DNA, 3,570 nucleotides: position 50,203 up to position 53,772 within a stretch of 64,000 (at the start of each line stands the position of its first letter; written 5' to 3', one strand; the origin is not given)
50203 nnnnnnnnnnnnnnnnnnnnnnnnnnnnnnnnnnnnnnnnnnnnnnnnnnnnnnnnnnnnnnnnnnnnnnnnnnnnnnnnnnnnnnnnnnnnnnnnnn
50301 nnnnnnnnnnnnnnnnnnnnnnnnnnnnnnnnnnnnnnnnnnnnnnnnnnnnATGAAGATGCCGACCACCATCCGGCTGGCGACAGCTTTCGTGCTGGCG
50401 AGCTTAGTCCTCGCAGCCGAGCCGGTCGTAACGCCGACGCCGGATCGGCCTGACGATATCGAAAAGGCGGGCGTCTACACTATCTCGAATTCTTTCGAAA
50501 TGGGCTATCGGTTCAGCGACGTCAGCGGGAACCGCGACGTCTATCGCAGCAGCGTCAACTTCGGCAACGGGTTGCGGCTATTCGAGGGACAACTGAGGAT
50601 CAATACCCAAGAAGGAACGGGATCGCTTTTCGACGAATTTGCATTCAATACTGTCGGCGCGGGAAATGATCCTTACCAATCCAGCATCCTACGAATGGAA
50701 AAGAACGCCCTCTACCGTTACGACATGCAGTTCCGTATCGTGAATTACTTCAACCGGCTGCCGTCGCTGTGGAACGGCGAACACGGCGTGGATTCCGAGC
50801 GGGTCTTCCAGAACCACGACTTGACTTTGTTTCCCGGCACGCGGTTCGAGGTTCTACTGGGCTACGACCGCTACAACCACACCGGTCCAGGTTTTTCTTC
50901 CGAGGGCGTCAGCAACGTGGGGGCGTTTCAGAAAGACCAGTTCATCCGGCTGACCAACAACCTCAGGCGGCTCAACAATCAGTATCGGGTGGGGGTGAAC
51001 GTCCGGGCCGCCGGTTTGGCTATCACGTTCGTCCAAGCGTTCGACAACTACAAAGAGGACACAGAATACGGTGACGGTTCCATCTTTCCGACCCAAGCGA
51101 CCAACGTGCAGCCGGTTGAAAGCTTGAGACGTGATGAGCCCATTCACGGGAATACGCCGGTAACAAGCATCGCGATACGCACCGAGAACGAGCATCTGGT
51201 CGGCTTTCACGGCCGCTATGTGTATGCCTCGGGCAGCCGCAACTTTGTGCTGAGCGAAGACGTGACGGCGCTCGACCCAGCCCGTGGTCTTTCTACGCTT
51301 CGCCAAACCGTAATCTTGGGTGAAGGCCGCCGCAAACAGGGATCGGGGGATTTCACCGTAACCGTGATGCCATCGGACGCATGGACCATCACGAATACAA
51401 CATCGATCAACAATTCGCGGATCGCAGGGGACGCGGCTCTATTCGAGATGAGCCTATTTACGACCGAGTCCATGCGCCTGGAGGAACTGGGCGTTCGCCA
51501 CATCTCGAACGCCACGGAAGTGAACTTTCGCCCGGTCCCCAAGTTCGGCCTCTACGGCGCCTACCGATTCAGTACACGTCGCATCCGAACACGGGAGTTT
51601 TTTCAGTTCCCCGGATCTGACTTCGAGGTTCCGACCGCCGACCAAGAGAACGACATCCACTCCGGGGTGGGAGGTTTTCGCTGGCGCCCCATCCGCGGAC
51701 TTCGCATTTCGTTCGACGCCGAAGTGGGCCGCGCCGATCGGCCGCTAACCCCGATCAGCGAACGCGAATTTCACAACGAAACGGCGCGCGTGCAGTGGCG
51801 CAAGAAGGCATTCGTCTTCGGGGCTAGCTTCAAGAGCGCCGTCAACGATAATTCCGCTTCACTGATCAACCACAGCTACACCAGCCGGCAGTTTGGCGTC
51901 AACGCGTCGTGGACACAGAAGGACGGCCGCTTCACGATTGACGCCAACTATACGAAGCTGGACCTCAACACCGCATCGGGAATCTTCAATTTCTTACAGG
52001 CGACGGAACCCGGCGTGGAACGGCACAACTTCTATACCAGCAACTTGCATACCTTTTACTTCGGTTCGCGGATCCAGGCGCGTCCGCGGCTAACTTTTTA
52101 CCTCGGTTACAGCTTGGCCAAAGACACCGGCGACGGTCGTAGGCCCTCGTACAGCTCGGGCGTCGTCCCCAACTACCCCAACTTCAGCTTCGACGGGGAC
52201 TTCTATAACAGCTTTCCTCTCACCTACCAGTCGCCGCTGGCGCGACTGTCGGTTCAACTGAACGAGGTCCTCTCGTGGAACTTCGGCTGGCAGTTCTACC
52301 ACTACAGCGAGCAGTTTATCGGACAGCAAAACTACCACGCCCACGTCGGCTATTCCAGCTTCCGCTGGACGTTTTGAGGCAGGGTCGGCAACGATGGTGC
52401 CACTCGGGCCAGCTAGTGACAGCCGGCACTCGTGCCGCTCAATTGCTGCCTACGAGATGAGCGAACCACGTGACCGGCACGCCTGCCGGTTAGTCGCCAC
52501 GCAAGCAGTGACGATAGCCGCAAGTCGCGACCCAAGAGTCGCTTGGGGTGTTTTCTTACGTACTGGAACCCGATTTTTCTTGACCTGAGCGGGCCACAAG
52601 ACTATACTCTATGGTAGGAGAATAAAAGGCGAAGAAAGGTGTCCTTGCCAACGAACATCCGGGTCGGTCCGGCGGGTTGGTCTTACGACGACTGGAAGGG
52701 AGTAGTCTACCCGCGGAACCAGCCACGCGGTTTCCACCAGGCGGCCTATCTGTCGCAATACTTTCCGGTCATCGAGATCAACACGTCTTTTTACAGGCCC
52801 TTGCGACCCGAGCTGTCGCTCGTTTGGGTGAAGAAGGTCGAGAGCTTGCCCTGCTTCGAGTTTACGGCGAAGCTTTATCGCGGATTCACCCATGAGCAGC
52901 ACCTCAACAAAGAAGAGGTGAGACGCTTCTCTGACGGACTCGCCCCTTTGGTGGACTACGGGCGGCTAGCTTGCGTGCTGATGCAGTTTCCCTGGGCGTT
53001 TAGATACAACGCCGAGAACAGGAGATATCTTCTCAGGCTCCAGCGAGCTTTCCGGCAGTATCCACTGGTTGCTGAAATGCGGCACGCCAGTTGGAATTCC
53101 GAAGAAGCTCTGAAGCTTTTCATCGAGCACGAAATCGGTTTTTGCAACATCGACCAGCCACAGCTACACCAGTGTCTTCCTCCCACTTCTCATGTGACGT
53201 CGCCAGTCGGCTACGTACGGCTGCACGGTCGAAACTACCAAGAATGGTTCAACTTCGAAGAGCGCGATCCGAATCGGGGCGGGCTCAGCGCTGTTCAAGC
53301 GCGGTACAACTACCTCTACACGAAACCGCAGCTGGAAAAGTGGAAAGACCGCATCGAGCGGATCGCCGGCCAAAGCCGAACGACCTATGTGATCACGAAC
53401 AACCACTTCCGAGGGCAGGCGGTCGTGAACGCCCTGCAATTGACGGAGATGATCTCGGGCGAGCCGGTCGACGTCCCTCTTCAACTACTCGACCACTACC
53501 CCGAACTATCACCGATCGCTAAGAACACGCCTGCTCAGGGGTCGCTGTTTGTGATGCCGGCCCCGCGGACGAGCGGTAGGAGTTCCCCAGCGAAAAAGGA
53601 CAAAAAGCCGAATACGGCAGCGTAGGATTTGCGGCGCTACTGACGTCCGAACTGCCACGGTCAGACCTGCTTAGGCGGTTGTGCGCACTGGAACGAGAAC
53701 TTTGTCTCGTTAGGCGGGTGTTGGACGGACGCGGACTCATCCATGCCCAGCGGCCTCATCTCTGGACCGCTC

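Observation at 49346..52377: MtrAB/PioAB-type porin-cytochrome module (decaheme + ~670-aa barrel) without an outer MtrC-type cytochrome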

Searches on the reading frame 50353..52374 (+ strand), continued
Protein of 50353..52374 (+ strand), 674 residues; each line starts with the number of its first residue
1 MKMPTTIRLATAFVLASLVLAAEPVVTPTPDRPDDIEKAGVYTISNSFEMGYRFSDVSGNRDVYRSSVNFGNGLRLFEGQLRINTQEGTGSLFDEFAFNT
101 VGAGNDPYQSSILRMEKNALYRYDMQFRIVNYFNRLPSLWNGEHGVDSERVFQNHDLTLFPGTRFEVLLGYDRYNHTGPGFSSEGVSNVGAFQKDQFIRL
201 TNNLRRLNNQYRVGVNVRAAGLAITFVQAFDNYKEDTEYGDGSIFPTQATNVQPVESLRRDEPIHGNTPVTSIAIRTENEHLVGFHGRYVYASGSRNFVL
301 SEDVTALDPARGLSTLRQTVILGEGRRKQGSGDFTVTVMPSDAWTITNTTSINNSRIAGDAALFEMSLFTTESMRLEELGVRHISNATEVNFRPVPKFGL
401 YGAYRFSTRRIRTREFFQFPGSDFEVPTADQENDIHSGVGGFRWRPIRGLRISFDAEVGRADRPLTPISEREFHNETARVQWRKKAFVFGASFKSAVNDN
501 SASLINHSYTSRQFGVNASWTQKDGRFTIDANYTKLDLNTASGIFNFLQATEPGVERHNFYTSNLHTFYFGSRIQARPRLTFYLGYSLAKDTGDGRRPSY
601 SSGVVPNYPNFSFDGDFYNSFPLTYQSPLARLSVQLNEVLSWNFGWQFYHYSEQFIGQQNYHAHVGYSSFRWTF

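Call 63: fold_search(model_id=the predicted structure, library=pdb)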
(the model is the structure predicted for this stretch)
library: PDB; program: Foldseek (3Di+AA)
matches with E <= 10: 752; with E <= 0.001: 173
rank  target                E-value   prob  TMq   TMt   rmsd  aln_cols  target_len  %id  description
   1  6r2q_B                2.6e-12  1.00  0.63  0.65   7.4       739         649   10  Structure of the Mtr complex (released 2020-04-22)
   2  9a3c_MODEL_1_A        3.2e-10  1.00  0.42  0.38  10.9       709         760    9  Model of E. coli Fiu by in-cell photo-crosslinking MS and deep learning (released 2023-02-24)
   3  5nec_A                1.5e-09  1.00  0.38  0.39  12.8       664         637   10  Crystal structure of the siderophore receptor PiuD from Pseudomonas aeruginosa (released 2018-02-07)
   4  5nec_B                2.3e-09  1.00  0.37  0.38  14.4       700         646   10  Crystal structure of the siderophore receptor PiuD from Pseudomonas aeruginosa (released 2018-02-07)
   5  5fok_A                3.4e-09  1.00  0.36  0.36  13.6       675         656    9  Crystal structure of the siderophore receptor PiuA from Pseudomonas aeruginosa (released 2016-05-11)
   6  6bpn                  5.8e-09  1.00  0.40  0.40  11.0       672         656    9  The crystal structure of the Ferric-Catecholate import receptor Fiu from E. coli K12: Open form (C2221) (released 2018-11-28)
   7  5fp1                  6.1e-09  1.00  0.40  0.39  14.8       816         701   10  Crystal structure of the siderophore receptor PiuA from Acinetobacter baumannii (released 2016-05-11)
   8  5fok_B                1.3e-08  1.00  0.36  0.37  15.9       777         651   10  Crystal structure of the siderophore receptor PiuA from Pseudomonas aeruginosa (released 2016-05-11)
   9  6bpm_A                1.9e-08  1.00  0.38  0.37  12.0       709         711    9  The crystal structure of the Ferric-Catecholate import receptor Fiu from K12 E. coli: Closed form (C21) (released 2018-11-28)
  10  4epa                  1.9e-08  1.00  0.40  0.42  14.2       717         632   11  The crystal structure of the ferric yersiniabactin uptake receptor FyuA from Yersinia pestis (released 2012-06-20)
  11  1xkw                  2.2e-08  1.00  0.38  0.39  12.7       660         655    9  Pyochelin outer membrane receptor FptA from Pseudomonas aeruginosa (released 2005-10-04)
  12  8s34_A                3.2e-08  1.00  0.36  0.36  14.6       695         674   10  Ferric-mycobactin receptor (FemA) in complex with aeruginic acid (released 2025-02-26)
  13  9ex3_A                5.2e-08  1.00  0.36  0.36  14.3       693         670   10  Ferric-mycobactin receptor (FemA) in complex with dihydroaeruginoic acid (released 2025-02-26)
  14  4aip_C                7.4e-08  1.00  0.41  0.41  10.7       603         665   11  The FrpB iron transporter from Neisseria meningitidis (F3-3 variant) (released 2013-01-23)
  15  6z9y_D                8.1e-08  1.00  0.40  0.41  12.8       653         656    9  Copper transporter OprC (released 2021-06-30)
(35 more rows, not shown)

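Call 65: list_cluster_members(proteins=[window:50353-52374:+, P0003, P0016, P0028, P0048, P0104])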
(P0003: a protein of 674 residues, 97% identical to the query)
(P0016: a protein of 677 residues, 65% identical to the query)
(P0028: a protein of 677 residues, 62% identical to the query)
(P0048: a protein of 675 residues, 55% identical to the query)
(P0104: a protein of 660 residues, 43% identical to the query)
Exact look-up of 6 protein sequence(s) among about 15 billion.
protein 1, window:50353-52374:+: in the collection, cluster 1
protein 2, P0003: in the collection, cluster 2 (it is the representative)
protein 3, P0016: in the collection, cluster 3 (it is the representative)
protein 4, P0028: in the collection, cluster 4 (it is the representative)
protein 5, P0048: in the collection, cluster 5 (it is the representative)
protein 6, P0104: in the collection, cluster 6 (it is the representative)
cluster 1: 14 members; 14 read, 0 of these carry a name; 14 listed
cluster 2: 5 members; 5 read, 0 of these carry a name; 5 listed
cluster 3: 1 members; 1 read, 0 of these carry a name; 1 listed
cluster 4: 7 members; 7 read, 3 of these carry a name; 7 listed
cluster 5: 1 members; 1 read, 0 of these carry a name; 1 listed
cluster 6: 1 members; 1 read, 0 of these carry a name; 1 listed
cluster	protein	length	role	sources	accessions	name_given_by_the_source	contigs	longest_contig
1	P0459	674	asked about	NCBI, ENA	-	-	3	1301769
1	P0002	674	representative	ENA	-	-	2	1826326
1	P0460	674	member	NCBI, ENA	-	-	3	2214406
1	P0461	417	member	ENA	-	-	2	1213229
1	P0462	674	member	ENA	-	-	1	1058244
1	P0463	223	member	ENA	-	-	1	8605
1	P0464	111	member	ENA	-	-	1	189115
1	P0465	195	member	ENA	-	-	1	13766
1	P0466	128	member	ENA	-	-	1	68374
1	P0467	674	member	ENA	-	-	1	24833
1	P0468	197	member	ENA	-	-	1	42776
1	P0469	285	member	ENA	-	-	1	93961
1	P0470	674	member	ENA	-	-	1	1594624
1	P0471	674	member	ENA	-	-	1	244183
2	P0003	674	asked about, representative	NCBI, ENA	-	-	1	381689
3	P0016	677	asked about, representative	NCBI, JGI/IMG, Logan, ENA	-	-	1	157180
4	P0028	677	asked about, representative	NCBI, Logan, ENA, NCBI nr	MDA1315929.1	MAG: hypothetical protein O2968_21610 [Acidobacteria bacterium] | hypothetical protein [Acidobacteriota bacterium]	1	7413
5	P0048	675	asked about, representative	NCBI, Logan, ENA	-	-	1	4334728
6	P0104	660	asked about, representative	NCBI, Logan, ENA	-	-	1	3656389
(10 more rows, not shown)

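Call 76: find_related_loci(query=A4, collection=metagenome_contigs, flank=10000)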
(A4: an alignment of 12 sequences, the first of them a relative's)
Query A4 (722 aa) in metagenome_contigs; peptide patterns used: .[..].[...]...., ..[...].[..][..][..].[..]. (x = any residue, [..] = any of these).
600 stretches matched a pattern (row limit reached: there are more); 574 encode a relative of the query (tblastn E <= 1e-3); the best 80 are kept; 80 distinct loci.
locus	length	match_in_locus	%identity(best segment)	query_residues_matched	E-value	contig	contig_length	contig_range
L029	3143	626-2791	100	1-722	0e+0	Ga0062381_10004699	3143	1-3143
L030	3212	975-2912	55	50-722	0e+0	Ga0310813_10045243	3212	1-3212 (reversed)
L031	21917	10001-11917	51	50-720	0e+0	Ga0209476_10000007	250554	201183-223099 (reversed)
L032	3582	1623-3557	51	50-722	0e+0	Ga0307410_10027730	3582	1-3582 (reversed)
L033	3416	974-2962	51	35-719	0e+0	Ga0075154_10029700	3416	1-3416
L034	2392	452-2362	51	50-722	0e+0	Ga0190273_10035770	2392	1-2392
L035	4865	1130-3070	52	50-722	0e+0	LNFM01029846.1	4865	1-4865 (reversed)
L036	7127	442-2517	47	4-720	0e+0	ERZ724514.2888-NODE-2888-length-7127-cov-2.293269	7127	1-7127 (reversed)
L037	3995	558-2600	49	17-720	0e+0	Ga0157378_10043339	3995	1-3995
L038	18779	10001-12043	49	15-719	0e+0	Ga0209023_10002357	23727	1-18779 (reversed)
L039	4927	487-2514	49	33-717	0e+0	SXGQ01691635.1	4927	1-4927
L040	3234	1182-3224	48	22-722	0e+0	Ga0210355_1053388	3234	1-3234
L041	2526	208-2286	47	19-722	0e+0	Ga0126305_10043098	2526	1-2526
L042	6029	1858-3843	47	35-718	0e+0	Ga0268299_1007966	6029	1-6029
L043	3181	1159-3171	46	24-722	0e+0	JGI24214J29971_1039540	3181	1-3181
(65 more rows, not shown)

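Call 78: search_protein_families(library=ncbifam, proteins=[L031:8742-9812:+, L031:10001-11917:+, L031:12123-14096:+, L031:14205-15818:-, L031:16482-17375:-, L031:17375-18652:-], max_evalue=0.0001)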
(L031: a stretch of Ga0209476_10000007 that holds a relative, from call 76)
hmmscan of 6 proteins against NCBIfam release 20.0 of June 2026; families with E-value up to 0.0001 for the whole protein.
L031:8742-9812:+ (357 aa): 9 families
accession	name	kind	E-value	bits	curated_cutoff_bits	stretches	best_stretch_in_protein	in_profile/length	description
TIGR03508.1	decahem_SO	subfamily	3.3e-68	230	192.2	2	202-352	110-257/258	DmsE family decaheme c-type cytochrome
NF041028.1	decahem_GSU2203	exception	4.7e-62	210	325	1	64-351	29-303/317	GSU2203 family decaheme c-type cytochrome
TIGR01905.1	paired_CXXCH_1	subfamily_domain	6.9e-24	83.5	25.2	1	278-316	1-38/41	doubled CXXCH domain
TIGR03153.1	cytochr_NrfH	equivalog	1.6e-13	50.9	134.2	0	134-174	24-63/138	cytochrome c nitrite reductase small subunit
NF008659.0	PRK11659.1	equivalog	5.9e-12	45.7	184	2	135-275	43-175/188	cytochrome c nitrite reductase pentaheme subunit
TIGR03146.1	cyt_nit_nrfB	equivalog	9.8e-10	38.9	166.6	1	134-270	7-144/145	cytochrome c nitrite reductase pentaheme subunit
NF047727.1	4hemeCytCCctA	equivalog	5.1e-08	33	180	0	208-270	56-107/109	tetraheme c-type cytochrome CctA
NF041198.1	UshA_like_PCGU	equivalog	4.3e-07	28.9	275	0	61-92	398-429/519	UshA-like (seleno)protein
NF038038.1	cytoc_DsrJ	equivalog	3.2e-05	24.2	100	0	128-170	79-121/121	sulfate reduction electron transfer complex DsrMKJOP subunit DsrJ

L031:10001-11917:+ (639 aa): 0 families

L031:12123-14096:+ (658 aa): 6 families
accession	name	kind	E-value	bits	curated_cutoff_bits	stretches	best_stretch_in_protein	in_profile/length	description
TIGR01583.1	formate-DH-gamm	equivalog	2e-15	57.4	115.85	1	420-632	2-202/204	formate dehydrogenase subunit gamma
TIGR03508.1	decahem_SO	subfamily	5.9e-12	45.6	192.2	2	74-285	33-222/258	DmsE family decaheme c-type cytochrome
NF007924.0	PRK10639.1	equivalog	1.2e-11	44.8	341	1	418-632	5-203/211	formate dehydrogenase cytochrome b556 subunit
TIGR04257.1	nanowire_3heme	domain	4.5e-08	33.1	40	0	187-230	19-61/75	c(7)-type cytochrome triheme domain-containing protein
NF007558.0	PRK10179.1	equivalog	1.1e-07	31.8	339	1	419-637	6-210/217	formate dehydrogenase-N subunit gamma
TIGR02125.1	CytB-hydogenase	equivalog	4e-07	29.7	121.5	1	425-568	5-151/212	Ni/Fe-hydrogenase, b-type cytochrome subunit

L031:14205-15818:- (538 aa): 4 families
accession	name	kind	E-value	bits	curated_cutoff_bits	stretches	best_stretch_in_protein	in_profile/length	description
TIGR03153.1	cytochr_NrfH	equivalog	2e-11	44.1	134.2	1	126-228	6-109/138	cytochrome c nitrite reductase small subunit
NF011606.0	PRK15032.1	equivalog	4e-07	29.5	455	1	110-202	8-104/390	pentaheme c-type cytochrome TorC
TIGR02162.1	torC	equivalog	3.6e-06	26.5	478.2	0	110-206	7-108/387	pentaheme c-type cytochrome TorC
TIGR03508.1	decahem_SO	subfamily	6.9e-05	22.4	192.2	0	440-537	86-176/258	DmsE family decaheme c-type cytochrome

L031:16482-17375:- (298 aa): 2 families
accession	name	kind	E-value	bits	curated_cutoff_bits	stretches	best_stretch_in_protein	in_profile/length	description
TIGR04257.1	nanowire_3heme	domain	3.3e-16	59.2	40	1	216-292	8-75/75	c(7)-type cytochrome triheme domain-containing protein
TIGR03508.1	decahem_SO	subfamily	4.2e-05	23.1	192.2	0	125-292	36-197/258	DmsE family decaheme c-type cytochrome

L031:17375-18652:- (426 aa): 3 families
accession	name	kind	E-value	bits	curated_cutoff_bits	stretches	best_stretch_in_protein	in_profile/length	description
NF045713.1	CxxCH_16_HmcA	equivalog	5e-16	58.4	400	1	36-404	12-355/541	sulfate respiration complex hexadecaheme cytochrome HmcA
NF041781.1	mnquin_red_QrcA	equivalog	1.6e-06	27.9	180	0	273-403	45-157/174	menaquinone reductase multiheme cytochrome c subunit QrcA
NF045722.1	c3_cytochr_TmcA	equivalog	1.2e-05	25.2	114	0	339-380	76-116/125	acidic tetraheme cytochrome c3 TmcA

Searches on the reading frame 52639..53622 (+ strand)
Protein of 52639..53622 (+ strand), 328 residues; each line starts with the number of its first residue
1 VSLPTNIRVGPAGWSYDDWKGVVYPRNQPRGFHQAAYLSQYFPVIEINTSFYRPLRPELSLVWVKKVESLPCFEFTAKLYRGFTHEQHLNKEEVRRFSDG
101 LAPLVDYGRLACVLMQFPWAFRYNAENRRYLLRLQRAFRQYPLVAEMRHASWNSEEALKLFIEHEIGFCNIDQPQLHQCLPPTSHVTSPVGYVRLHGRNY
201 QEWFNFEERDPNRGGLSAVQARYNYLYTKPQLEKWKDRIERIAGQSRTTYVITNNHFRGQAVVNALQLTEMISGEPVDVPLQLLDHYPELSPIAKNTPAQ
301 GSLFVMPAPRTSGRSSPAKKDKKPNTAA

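Call 59: search_protein_families(library=pfam, proteins=[window:52639-53622:+], max_evalue=0.00001)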
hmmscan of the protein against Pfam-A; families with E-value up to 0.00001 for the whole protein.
window:52639-53622:+ (328 aa): 1 family
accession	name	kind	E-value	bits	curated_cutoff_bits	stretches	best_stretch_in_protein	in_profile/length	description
PF01904.24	DUF72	-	3.4e-51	174.8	25.3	1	24-271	1-217/217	Protein of unknown function DUF72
